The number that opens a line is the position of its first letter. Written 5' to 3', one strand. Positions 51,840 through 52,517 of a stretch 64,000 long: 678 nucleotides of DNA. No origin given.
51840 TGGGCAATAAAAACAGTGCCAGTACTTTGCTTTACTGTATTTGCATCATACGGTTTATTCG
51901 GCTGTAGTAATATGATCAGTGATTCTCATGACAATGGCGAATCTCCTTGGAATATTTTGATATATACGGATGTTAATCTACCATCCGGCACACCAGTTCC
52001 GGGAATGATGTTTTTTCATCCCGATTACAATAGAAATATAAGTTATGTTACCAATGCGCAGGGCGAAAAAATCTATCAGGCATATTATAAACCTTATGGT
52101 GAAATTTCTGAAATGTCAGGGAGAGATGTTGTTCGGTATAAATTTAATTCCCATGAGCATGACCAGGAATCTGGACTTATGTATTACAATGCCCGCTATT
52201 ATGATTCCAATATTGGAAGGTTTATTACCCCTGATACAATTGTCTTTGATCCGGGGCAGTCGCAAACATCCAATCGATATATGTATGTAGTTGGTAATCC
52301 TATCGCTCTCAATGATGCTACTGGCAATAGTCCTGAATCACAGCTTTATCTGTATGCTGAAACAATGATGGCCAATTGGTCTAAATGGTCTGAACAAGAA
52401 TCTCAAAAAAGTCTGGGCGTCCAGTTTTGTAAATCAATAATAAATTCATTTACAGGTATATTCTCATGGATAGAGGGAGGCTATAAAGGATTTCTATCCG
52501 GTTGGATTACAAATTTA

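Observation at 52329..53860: Unrecognised ~314-aa Gly/Trp/Tyr/Asn-rich C-terminal domain after the RHS cleavage-type motif, plus an adjacent lipoprotein-like ORF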

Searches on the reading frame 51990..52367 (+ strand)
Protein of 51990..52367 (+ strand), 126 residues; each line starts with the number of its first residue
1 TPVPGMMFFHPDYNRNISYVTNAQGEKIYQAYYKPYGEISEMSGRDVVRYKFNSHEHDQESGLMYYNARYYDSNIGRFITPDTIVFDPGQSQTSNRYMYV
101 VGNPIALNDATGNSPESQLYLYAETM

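Call 84: search_solved_structures(query=window:51990-52367:+, max_evalue=0.001, show_alignments=3)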
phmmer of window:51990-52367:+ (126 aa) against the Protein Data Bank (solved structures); distinct sequences matched with E-value up to 0.001: 12.
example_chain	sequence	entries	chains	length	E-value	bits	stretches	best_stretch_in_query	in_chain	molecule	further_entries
8fjp_A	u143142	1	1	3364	2.9e-07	34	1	24-112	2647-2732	salivary gland surface protein 1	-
9on3_A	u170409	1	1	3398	5.9e-07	33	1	23-113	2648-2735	SGS4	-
7q97_A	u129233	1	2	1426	7.5e-07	32.7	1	7-109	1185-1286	Rhs family protein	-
8h8a_A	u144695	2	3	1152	1.8e-05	28.2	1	23-112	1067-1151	Putative Rhs-family protein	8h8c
8h8b_A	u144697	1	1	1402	6.1e-05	26.5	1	23-111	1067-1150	Putative Rhs-family protein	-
6suq_A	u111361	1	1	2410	0.00011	25.6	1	22-117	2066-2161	TcdB2,TccC3,Genome polyprotein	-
8cp6_B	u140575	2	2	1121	0.00018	25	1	7-112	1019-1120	Toxin protein Tse5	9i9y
5kis_B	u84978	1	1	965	0.00024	24.6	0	22-116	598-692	RHS2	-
6h6e_F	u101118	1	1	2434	0.0004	23.8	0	22-115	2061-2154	TcdB2,TccC3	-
6suf_F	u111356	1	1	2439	0.0004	23.8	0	22-115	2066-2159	TcdB2,TccC3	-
9c4k_Q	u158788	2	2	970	0.00042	23.8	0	27-118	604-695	Toxin subunit YenC2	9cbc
6sup_A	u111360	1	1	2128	0.00058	23.3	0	22-113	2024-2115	TcdB2,TccC3,Cell division control protein 42 homolog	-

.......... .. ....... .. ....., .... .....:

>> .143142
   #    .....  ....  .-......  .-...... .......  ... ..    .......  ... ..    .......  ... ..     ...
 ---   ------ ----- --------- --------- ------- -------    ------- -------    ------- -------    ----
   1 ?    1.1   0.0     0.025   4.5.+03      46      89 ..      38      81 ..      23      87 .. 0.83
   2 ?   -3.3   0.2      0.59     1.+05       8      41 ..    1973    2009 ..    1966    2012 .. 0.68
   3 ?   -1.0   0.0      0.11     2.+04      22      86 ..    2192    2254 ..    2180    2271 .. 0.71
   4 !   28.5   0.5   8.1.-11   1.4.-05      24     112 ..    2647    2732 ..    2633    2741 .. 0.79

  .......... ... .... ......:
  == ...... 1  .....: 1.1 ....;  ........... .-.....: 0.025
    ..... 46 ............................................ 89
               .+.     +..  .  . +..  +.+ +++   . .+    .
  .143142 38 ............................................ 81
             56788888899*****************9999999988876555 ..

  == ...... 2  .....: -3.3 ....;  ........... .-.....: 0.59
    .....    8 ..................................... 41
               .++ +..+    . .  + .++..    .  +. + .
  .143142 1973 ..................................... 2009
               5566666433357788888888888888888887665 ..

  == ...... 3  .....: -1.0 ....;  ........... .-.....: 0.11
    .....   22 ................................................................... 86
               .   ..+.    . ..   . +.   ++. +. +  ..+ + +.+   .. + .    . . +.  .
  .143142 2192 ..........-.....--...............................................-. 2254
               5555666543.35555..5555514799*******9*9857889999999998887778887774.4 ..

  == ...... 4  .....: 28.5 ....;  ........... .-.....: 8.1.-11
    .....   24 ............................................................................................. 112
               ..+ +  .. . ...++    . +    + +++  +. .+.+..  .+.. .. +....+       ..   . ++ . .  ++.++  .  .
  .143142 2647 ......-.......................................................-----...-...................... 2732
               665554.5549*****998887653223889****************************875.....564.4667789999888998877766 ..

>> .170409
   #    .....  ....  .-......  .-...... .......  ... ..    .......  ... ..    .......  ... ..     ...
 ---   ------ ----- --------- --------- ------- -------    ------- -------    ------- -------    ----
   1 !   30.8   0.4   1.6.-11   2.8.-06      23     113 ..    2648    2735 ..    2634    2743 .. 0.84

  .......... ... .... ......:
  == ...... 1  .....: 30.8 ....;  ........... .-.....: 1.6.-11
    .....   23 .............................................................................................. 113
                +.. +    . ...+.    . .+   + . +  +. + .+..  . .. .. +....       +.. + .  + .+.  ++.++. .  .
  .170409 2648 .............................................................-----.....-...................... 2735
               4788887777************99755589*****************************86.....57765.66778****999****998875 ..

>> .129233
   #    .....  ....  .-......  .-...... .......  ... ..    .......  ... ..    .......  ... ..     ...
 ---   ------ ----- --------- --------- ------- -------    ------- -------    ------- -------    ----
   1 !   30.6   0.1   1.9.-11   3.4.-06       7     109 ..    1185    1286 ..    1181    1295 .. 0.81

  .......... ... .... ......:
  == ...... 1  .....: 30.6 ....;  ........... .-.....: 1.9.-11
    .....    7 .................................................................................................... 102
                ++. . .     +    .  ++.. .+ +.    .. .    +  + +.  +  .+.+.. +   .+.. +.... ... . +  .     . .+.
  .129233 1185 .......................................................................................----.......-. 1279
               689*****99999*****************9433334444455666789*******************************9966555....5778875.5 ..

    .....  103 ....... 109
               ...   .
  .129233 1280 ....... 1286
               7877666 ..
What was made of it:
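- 52086..52325 (+): Rhs repeat-associated core (aspartyl autoprotease plug), ending ..NDATG-N1847. Aligned to solved Rhs/TcC structures (call 84).
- On Rhs polymorphic toxin, TcdB/TcaC (SpvB) class: RYYD and NDATG align to the RxYD and xDPxG positions of solved Rhs/Tc proteins (call 84).
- On Tse5-CT-like helical glycine-zipper pore formers: The PDB holds Tse5 entries (8CP6 was found with the core query, call 84).
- Closest known: Tse5. Same: The Rhs cores are homologous (8CP6 hit, call 84).
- Checked: The core region aligns to solved Rhs/Tc structures (7Q97, 8H8A, TcdB2-TccC3 6H6E, Tse5 8CP6, YenC2), with the RYYD and xDxxG positions kept (call 84).
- The SpvB-propeller-RHS architecture is that of TcB-TcC insecticidal toxins, and the core aligns to TcdB2-TccC3 and YenC2 (call 84).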
